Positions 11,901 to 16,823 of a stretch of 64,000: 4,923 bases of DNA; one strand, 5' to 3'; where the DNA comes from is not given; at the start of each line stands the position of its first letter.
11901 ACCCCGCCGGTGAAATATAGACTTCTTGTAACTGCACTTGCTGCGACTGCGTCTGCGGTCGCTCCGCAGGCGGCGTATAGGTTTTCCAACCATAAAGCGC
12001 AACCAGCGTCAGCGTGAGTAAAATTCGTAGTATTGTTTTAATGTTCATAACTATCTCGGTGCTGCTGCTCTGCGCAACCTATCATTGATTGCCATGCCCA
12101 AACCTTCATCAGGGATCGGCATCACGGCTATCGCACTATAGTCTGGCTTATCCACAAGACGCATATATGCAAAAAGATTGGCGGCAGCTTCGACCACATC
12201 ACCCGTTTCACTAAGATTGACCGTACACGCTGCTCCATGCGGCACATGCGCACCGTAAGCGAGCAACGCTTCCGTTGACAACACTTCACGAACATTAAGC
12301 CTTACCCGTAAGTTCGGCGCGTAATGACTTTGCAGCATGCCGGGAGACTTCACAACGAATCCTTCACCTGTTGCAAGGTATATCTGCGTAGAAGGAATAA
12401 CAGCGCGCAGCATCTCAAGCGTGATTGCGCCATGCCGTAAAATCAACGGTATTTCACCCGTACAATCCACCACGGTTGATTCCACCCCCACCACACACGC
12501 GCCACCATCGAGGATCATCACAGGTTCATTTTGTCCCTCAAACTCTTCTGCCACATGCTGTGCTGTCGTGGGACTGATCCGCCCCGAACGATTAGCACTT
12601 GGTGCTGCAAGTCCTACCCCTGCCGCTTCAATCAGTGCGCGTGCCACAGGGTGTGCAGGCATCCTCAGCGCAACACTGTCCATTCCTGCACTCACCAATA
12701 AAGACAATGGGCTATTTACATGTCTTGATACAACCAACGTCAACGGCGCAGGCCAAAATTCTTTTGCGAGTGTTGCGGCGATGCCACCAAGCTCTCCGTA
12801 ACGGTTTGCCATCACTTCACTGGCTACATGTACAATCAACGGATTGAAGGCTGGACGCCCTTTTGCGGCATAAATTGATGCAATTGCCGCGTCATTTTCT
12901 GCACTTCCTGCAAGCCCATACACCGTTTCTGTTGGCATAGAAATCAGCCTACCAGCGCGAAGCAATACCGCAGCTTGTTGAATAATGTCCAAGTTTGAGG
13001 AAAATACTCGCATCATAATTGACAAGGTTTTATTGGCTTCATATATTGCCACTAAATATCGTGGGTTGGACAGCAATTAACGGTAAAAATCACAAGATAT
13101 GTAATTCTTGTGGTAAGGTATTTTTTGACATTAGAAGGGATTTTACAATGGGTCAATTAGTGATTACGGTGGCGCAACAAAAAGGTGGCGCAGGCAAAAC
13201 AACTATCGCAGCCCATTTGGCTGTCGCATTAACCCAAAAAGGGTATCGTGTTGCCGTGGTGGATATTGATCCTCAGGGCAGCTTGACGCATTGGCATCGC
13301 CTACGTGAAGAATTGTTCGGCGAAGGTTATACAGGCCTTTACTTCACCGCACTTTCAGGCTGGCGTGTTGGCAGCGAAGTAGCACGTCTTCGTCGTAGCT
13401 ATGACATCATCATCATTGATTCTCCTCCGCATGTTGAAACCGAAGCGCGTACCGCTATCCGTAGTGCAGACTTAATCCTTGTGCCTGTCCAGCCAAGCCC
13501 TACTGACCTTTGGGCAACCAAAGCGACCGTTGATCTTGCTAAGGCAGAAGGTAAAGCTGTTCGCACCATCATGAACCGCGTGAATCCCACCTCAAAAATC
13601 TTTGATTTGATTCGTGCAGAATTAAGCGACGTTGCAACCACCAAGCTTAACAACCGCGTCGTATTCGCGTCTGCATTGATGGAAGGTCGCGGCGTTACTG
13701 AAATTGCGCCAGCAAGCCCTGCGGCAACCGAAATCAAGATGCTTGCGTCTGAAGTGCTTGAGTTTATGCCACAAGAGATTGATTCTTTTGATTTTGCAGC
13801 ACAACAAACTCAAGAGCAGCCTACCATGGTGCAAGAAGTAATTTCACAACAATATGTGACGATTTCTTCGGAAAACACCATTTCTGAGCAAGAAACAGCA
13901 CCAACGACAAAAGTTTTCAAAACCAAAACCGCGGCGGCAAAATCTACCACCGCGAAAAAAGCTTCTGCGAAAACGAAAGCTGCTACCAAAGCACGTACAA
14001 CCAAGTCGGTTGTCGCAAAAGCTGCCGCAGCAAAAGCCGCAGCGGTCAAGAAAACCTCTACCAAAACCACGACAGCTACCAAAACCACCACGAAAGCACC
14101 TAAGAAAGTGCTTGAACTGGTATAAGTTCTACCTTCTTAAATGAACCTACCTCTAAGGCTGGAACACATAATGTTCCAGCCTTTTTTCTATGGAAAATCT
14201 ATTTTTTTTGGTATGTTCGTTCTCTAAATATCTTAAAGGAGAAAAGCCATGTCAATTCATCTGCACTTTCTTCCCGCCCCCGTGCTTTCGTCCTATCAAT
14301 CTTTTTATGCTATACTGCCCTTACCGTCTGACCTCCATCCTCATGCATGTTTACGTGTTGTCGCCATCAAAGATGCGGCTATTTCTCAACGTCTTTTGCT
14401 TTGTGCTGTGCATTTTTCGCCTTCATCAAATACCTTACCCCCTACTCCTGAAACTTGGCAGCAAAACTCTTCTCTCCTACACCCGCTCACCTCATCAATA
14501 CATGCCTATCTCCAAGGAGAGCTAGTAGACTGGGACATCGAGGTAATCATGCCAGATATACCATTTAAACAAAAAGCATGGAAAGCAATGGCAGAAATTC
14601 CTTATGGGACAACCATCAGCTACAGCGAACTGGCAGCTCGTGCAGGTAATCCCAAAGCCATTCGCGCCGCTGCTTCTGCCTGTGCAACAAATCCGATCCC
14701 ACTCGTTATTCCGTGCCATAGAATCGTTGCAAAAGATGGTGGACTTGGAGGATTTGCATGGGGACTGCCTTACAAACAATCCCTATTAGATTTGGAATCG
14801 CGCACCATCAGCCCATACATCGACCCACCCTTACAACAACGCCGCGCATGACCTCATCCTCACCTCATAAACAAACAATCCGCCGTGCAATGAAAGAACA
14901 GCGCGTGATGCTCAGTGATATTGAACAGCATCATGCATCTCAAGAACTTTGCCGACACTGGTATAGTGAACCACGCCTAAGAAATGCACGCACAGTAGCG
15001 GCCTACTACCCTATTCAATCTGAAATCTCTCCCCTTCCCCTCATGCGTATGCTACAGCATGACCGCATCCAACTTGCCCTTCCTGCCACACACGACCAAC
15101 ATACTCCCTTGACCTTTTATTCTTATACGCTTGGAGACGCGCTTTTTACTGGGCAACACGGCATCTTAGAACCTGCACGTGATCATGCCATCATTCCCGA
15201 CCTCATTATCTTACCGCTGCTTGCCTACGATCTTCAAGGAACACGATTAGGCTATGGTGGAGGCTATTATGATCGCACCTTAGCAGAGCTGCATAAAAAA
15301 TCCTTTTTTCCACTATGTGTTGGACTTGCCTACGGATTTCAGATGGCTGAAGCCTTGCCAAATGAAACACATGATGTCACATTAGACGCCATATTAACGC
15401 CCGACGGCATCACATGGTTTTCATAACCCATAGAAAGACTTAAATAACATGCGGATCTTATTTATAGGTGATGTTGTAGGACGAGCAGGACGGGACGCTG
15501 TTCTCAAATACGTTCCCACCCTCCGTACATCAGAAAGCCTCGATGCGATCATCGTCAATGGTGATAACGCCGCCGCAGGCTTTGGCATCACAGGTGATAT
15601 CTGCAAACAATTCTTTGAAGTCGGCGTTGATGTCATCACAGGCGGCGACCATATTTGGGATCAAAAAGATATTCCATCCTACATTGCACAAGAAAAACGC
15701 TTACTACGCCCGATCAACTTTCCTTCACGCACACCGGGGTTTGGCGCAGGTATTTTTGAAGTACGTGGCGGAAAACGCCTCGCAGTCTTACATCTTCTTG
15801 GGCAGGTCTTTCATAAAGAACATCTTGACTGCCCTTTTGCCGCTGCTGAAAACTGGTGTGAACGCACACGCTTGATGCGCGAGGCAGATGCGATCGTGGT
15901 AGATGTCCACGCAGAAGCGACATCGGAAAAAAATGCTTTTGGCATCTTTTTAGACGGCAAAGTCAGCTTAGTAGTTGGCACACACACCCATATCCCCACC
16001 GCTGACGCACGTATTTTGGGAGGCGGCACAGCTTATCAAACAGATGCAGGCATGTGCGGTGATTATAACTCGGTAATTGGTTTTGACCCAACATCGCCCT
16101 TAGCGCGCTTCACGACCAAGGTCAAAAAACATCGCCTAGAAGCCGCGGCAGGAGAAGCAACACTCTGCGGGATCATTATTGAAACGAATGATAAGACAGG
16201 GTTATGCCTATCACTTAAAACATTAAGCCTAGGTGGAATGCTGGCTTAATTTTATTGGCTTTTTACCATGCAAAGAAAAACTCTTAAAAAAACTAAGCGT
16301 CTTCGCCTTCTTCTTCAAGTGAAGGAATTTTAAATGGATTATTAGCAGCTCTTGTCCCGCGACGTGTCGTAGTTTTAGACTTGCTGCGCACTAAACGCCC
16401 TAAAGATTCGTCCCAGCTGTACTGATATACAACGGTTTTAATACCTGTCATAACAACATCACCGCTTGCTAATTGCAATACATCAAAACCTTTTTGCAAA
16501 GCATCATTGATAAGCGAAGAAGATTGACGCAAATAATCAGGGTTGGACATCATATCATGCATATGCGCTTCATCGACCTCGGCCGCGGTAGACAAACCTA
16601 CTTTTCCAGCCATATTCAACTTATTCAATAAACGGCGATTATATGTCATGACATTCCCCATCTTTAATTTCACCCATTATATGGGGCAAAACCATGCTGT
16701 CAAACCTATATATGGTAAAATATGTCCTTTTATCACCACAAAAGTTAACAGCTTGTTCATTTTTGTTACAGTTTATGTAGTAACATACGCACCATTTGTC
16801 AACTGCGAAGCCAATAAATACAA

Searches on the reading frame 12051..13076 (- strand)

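Call 39: search_protein_families(library=pfam, proteins=[window:12051-13076:-], max_evalue=0.00001)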
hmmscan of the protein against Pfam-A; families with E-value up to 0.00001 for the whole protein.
window:12051-13076:- (341 aa): 2 families
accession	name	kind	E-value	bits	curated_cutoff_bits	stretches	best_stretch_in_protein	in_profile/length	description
PF01300.24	Sua5_yciO_yrdC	-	1.1e-50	172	25.1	1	38-216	2-178/178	Telomere recombination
PF03481.19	Sua5_C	-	1.3e-22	81.3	22.9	1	218-339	1-136/136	Threonylcarbamoyl-AMP synthase, C-terminal domain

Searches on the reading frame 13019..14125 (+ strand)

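Call 39: search_protein_families(library=pfam, proteins=[window:13019-14125:+], max_evalue=0.00001)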
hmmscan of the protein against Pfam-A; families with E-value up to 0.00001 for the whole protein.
window:13019-14125:+ (368 aa): 7 families
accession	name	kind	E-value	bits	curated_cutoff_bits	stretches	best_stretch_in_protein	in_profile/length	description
PF13614.12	AAA_31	-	6.1e-21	75.6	27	2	48-92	3-47/177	AAA domain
PF01656.29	CbiA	-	4.9e-17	62.5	25.4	1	49-163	1-54/125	CobQ/CobB/MinD/ParA nucleotide binding domain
PF09140.17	MipZ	-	2.4e-16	60.3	20.7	1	48-96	2-51/262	ATPase MipZ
PF06564.18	CBP_BcsQ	-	4.7e-11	43.1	21.3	0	49-87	4-42/234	Cellulose biosynthesis protein BcsQ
PF10609.15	ParA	-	4.6e-09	36.5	27.1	1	48-87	5-44/246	NUBPL iron-transfer P-loop NTPase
PF07015.17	VirC1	-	3.4e-08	33.5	24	1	48-181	3-141/231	VirC1 protein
PF02374.21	ArsA_ATPase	-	6.3e-07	29.3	24.3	1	54-90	8-44/305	Anion-transporting ATPase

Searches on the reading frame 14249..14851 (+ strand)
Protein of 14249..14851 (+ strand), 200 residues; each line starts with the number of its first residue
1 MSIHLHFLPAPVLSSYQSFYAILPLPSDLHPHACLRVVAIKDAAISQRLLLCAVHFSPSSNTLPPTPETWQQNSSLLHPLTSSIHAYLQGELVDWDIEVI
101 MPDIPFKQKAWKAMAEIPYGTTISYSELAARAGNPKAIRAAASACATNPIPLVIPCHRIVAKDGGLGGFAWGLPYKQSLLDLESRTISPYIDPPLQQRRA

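Call 39: search_protein_families(library=pfam, proteins=[window:14249-14851:+], max_evalue=0.00001)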
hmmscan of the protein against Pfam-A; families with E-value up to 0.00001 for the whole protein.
window:14249-14851:+ (200 aa): 1 family
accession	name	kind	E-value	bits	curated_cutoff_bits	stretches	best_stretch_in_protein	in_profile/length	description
PF01035.26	DNA_binding_1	-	4.8e-31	106.9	27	1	105-184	1-80/81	6-O-methylguanine DNA methyltransferase, DNA binding domain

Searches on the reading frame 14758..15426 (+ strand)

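Call 61: search_protein_families(library=pfam, proteins=[window:14758-15426:+], max_evalue=0.00001)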
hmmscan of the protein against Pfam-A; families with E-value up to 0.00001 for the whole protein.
window:14758-15426:+ (222 aa): 1 family
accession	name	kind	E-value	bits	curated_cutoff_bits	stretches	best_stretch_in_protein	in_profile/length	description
PF01812.26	5-FTHF_cyc-lig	-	2.4e-39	135.6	27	1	38-215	1-186/186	5-formyltetrahydrofolate cyclo-ligase family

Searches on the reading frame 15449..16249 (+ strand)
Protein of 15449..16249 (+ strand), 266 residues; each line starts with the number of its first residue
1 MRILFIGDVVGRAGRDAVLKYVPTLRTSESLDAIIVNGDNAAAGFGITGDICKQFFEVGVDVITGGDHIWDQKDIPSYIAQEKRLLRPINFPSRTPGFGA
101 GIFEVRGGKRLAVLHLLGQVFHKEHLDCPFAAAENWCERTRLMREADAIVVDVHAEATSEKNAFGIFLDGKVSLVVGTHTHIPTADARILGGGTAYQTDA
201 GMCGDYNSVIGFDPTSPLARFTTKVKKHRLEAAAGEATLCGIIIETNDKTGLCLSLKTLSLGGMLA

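Call 61: search_protein_families(library=pfam, proteins=[window:15449-16249:+], max_evalue=0.00001)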
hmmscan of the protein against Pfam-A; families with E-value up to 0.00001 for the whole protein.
window:15449-16249:+ (266 aa): 2 families
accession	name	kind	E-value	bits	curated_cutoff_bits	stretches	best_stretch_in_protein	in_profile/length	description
PF13277.11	YmdB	-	3.2e-99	331.7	27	1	4-257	1-251/253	YmdB-like protein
PF00149.33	Metallophos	-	2.8e-10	41.4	21.5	1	1-183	1-191/191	Calcineurin-like phosphoesterase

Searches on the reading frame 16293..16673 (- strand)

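Call 4: search_protein_families(library=pfam, proteins=[window:16293-16673:-], max_evalue=0.01)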
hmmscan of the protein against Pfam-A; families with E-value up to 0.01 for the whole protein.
window:16293-16673:- (126 aa): 1 family
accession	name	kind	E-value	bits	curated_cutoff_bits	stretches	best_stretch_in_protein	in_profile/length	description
PF10877.13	DUF2671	-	1.6e-15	57.2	23.2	1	46-98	29-82/89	Protein of unknown function (DUF2671)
